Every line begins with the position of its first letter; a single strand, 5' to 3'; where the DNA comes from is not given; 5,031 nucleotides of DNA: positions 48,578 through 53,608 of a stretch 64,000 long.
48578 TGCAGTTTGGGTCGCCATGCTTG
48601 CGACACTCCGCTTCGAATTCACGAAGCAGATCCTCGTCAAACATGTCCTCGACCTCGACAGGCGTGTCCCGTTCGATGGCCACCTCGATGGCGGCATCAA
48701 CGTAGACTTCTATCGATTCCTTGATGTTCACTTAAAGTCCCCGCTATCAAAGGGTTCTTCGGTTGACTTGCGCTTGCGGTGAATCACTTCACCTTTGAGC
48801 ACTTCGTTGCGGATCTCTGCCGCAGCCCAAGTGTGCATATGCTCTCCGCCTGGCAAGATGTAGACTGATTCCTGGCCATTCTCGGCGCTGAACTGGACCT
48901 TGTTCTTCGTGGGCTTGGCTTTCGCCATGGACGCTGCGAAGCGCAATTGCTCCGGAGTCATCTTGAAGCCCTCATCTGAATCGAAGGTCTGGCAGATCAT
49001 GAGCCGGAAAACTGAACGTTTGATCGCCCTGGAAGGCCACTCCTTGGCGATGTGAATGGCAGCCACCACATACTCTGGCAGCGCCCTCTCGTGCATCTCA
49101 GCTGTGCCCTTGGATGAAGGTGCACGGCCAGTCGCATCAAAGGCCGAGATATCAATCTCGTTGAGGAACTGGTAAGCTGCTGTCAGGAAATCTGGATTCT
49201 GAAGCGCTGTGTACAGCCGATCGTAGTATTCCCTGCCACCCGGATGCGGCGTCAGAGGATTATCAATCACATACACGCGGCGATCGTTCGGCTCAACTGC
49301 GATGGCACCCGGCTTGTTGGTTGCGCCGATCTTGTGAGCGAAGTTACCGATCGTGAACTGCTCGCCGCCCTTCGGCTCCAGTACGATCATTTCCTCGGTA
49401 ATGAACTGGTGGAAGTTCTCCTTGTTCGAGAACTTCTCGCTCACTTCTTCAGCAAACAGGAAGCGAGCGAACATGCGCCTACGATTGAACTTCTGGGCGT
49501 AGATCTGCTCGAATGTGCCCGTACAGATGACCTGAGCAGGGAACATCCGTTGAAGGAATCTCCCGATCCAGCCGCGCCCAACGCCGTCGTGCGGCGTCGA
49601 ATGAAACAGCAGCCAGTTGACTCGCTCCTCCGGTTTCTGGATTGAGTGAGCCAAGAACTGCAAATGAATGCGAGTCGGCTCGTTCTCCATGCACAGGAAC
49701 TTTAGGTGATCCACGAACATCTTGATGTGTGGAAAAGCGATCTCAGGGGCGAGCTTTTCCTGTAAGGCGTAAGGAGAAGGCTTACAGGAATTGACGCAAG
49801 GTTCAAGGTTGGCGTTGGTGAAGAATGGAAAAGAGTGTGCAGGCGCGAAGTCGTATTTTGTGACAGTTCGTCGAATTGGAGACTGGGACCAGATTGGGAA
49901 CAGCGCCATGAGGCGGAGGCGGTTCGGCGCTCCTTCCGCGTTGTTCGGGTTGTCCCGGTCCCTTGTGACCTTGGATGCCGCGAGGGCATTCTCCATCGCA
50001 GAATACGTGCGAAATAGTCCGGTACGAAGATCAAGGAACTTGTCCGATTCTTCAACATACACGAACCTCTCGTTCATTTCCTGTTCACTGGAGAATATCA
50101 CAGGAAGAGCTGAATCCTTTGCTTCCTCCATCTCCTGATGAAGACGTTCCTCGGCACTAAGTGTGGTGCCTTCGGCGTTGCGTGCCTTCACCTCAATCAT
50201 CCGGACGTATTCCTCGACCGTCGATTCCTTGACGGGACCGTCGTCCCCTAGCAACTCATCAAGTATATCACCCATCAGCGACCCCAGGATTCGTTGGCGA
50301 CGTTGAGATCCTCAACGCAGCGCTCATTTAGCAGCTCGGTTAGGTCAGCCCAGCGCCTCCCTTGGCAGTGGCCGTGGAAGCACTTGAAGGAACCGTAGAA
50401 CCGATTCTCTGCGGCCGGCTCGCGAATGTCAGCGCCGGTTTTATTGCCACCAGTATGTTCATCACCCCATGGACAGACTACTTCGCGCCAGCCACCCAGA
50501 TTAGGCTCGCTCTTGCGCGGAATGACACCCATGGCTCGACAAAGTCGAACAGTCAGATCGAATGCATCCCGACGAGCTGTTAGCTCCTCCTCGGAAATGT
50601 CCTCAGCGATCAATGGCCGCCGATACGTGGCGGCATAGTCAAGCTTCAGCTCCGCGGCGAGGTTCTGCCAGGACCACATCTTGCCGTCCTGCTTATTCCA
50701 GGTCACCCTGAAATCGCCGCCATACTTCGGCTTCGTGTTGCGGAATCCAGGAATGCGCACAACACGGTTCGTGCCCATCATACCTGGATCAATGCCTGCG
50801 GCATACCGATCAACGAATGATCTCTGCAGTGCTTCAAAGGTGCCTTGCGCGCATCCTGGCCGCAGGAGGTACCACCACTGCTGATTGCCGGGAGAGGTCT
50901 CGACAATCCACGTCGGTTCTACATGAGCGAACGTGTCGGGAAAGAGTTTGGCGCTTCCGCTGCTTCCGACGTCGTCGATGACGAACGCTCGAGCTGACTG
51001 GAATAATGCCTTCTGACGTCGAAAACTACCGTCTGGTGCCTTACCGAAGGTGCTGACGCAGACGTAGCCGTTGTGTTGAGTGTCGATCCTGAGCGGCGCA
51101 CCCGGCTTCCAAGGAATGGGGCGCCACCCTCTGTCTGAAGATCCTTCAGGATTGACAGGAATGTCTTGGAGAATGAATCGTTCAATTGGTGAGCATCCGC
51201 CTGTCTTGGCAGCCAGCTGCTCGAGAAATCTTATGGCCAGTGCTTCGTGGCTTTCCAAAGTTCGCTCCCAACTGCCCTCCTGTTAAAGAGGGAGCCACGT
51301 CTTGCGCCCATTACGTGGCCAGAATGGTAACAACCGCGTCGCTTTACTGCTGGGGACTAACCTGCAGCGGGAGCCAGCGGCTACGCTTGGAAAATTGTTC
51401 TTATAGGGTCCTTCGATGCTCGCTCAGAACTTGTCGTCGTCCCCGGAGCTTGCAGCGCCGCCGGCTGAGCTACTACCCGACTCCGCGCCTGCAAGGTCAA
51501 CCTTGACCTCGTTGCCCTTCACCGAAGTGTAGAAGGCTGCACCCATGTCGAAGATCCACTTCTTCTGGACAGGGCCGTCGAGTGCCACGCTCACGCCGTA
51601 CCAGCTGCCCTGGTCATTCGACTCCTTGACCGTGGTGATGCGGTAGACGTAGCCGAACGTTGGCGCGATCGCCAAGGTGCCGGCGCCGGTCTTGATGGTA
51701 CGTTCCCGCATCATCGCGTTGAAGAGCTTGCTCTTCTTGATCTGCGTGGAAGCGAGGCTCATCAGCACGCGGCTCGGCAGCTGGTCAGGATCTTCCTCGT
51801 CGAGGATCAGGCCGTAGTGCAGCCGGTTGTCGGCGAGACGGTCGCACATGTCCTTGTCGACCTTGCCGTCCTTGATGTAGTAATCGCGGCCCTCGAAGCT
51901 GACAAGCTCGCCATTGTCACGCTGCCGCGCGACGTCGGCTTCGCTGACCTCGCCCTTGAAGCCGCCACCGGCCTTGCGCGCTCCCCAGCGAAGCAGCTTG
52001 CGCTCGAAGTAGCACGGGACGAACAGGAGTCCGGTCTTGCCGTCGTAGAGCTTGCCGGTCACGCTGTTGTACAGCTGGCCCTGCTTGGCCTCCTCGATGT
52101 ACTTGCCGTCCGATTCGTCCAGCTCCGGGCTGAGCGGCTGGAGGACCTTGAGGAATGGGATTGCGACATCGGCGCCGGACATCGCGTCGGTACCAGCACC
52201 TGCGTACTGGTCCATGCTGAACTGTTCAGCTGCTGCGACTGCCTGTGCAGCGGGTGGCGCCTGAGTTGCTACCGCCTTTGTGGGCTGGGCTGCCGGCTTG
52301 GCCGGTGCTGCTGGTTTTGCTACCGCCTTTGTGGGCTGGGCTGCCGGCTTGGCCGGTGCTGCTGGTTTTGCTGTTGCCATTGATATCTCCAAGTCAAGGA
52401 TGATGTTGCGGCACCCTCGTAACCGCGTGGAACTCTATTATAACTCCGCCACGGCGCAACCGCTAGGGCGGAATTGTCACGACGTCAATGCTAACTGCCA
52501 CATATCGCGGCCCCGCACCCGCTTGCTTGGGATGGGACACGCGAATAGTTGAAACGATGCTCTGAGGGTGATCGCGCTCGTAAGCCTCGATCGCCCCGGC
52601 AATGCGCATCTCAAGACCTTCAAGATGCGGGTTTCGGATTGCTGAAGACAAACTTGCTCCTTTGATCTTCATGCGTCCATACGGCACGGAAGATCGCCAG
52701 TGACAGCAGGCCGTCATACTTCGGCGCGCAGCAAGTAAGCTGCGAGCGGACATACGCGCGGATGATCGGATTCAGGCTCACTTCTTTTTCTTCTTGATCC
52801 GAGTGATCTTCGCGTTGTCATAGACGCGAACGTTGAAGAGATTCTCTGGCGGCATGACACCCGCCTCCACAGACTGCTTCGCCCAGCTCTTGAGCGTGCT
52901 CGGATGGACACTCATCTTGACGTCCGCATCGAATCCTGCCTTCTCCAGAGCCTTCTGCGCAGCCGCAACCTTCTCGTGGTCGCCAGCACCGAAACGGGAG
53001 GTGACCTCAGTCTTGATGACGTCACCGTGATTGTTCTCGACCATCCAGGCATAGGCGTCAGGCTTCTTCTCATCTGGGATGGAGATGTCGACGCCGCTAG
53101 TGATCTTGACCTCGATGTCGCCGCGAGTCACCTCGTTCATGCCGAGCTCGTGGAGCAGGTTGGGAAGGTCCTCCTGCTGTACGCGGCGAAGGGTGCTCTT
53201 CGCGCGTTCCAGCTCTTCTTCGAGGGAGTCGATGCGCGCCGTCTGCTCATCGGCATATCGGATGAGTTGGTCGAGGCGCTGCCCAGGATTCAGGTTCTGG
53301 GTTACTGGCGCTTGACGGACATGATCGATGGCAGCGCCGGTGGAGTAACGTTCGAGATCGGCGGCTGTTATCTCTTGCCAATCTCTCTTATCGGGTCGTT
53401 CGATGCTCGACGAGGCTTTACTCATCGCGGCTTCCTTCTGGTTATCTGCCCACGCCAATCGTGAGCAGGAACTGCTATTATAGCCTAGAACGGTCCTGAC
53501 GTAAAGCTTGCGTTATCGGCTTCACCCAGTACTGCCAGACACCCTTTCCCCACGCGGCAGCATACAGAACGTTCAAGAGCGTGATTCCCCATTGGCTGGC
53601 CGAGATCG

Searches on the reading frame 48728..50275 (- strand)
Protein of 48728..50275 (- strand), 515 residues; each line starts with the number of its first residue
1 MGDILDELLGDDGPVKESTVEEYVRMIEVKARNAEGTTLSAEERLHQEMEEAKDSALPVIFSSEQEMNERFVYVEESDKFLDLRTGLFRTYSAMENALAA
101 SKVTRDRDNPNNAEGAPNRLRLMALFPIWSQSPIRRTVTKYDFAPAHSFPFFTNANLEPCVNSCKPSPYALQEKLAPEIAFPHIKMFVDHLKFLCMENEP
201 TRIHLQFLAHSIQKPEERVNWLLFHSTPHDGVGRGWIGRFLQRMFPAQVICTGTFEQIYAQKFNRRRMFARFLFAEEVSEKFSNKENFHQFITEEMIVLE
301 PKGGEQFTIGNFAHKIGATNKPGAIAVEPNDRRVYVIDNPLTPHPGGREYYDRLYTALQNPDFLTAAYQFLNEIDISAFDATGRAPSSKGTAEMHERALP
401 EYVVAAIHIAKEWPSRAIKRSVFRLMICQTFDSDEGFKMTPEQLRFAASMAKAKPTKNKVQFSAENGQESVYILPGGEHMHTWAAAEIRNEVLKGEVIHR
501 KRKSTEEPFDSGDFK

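Call 14: search_protein_families(library=pfam, proteins=[window:48728-50275:-], max_evalue=0.01)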
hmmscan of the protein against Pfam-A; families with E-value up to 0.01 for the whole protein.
window:48728-50275:- (515 aa): 1 family
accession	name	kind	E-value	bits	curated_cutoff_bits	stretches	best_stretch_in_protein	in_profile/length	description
PF19263.5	DUF5906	-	1.9e-09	38.6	27.6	1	230-333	6-114/114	Family of unknown function (DUF5906)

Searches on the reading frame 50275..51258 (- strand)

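Call 14: search_protein_families(library=pfam, proteins=[window:50275-51258:-], max_evalue=0.01)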
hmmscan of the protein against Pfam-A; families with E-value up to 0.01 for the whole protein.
window:50275-51258:- (327 aa): 1 family
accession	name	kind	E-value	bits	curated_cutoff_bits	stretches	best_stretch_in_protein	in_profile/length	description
PF16793.10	RepB_primase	-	3.2e-14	53.7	24.3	1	86-208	60-183/186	RepB DNA-primase N-terminal domain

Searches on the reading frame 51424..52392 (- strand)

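Call 14: search_protein_families(library=pfam, proteins=[window:51424-52392:-], max_evalue=0.01)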
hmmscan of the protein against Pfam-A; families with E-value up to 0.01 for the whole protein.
window:51424-52392:- (322 aa): 1 family
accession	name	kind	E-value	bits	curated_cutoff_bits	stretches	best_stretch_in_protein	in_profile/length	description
PF23977.1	Pam3_Gp34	-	2e-70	237.8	27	1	52-297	5-235/235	Pam3 phage gp34-like protein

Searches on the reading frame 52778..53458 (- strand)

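Call 14: search_protein_families(library=pfam, proteins=[window:52778-53458:-], max_evalue=0.01)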
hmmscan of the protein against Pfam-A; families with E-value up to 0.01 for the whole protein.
window:52778-53458:- (226 aa): 2 families
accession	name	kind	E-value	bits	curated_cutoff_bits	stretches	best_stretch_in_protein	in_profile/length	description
PF23984.1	DUF7307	-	1.1e-29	103.4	27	1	62-220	2-129/129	Pam3 gp33-like protein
PF14760.11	Rnk_N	-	0.0078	17.1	23.7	0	60-86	11-38/41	Rnk N-terminus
